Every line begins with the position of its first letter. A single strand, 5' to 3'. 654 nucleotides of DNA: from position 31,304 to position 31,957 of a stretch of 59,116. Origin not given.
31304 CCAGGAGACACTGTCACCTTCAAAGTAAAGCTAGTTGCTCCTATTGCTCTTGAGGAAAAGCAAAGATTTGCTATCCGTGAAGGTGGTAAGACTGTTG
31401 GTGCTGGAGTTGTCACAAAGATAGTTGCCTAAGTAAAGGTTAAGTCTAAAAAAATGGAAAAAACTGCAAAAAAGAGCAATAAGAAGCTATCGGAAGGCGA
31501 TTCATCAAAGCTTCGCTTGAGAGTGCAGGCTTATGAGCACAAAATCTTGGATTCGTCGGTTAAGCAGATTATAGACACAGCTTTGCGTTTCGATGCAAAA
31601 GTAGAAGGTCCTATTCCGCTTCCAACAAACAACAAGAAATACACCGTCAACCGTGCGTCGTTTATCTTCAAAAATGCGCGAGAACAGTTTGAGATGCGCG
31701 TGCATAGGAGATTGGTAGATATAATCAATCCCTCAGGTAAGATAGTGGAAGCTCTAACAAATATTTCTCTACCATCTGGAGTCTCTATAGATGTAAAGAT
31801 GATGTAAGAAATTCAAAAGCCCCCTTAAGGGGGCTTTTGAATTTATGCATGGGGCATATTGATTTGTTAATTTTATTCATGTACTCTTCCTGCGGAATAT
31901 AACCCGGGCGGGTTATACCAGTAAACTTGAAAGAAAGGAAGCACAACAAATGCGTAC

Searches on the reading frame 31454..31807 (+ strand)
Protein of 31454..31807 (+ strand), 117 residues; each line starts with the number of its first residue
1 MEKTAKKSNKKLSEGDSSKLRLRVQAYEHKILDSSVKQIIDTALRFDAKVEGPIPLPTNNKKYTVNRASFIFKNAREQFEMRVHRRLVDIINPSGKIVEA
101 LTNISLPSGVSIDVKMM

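Call 4: search_protein_families(library=pfam, proteins=[window:31454-31807:+])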
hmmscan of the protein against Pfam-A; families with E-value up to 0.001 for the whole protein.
window:31454-31807:+ (117 aa): 1 family
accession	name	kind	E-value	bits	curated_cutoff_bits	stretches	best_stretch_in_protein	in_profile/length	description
PF00338.27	Ribosomal_S10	-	5.9e-30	103.9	21.2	1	21-115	1-98/98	Ribosomal protein S10p/S20e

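Call 69: find_encoding_contigs(protein=window:31454-31804:+, flank=4000, max_places=10)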
Protein window:31454-31804:+ (117 aa): 22 contigs read that carry it; 10 places shown.
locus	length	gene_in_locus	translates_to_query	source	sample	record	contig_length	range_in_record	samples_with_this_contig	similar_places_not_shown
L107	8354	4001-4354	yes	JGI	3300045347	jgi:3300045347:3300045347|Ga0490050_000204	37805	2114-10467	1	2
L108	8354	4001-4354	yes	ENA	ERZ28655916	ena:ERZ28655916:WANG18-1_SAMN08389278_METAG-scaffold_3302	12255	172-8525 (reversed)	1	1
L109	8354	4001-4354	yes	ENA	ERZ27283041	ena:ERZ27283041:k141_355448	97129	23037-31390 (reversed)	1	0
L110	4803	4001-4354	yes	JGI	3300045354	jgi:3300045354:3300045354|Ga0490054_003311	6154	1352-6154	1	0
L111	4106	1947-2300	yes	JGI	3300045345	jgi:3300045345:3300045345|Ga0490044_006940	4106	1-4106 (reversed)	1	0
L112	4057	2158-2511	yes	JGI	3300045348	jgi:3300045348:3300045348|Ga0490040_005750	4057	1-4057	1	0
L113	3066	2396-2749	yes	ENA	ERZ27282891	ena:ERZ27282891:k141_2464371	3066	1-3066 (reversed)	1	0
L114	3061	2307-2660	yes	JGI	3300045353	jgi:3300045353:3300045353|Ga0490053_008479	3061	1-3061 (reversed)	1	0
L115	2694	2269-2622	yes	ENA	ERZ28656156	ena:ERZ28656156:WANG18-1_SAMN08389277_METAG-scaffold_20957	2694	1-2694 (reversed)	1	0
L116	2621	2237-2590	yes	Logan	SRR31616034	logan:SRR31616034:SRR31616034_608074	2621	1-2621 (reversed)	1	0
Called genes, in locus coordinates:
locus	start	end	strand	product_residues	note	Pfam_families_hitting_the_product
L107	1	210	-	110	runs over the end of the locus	-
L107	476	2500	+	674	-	PF00009:GTP_EFTU, PF03144:GTP_EFTU_D2, PF22042:EF-G_D2, PF14492:EFG_III, PF16658:RF3_C (weak), PF03764:EFG_IV, PF00679:EFG_C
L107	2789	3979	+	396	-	PF00009:GTP_EFTU, PF03144:GTP_EFTU_D2, PF03143:GTP_EFTU_D3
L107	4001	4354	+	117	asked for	PF00338:Ribosomal_S10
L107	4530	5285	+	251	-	PF00297:Ribosomal_L3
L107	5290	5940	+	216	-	PF00573:Ribosomal_L4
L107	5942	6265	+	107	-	PF00276:Ribosomal_L23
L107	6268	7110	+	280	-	PF00181:Ribosomal_L2_N, PF03947:Ribosomal_L2_C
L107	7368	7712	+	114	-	PF00203:Ribosomal_S19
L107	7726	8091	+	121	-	PF00237:Ribosomal_L22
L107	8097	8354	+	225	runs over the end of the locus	PF07650:KH_2, PF00189:Ribosomal_S3_C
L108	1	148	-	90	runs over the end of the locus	-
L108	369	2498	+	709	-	PF00009:GTP_EFTU, PF03144:GTP_EFTU_D2, PF22042:EF-G_D2, PF14492:EFG_III, PF16658:RF3_C (weak), PF03764:EFG_IV, PF00679:EFG_C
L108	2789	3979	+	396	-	PF00009:GTP_EFTU, PF03144:GTP_EFTU_D2, PF03143:GTP_EFTU_D3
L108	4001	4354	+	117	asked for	PF00338:Ribosomal_S10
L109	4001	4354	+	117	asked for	PF00338:Ribosomal_S10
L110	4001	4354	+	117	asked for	PF00338:Ribosomal_S10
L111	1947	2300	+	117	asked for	PF00338:Ribosomal_S10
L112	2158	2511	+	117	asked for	PF00338:Ribosomal_S10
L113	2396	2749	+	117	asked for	PF00338:Ribosomal_S10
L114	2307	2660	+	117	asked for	PF00338:Ribosomal_S10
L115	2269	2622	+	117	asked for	PF00338:Ribosomal_S10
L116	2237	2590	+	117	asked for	PF00338:Ribosomal_S10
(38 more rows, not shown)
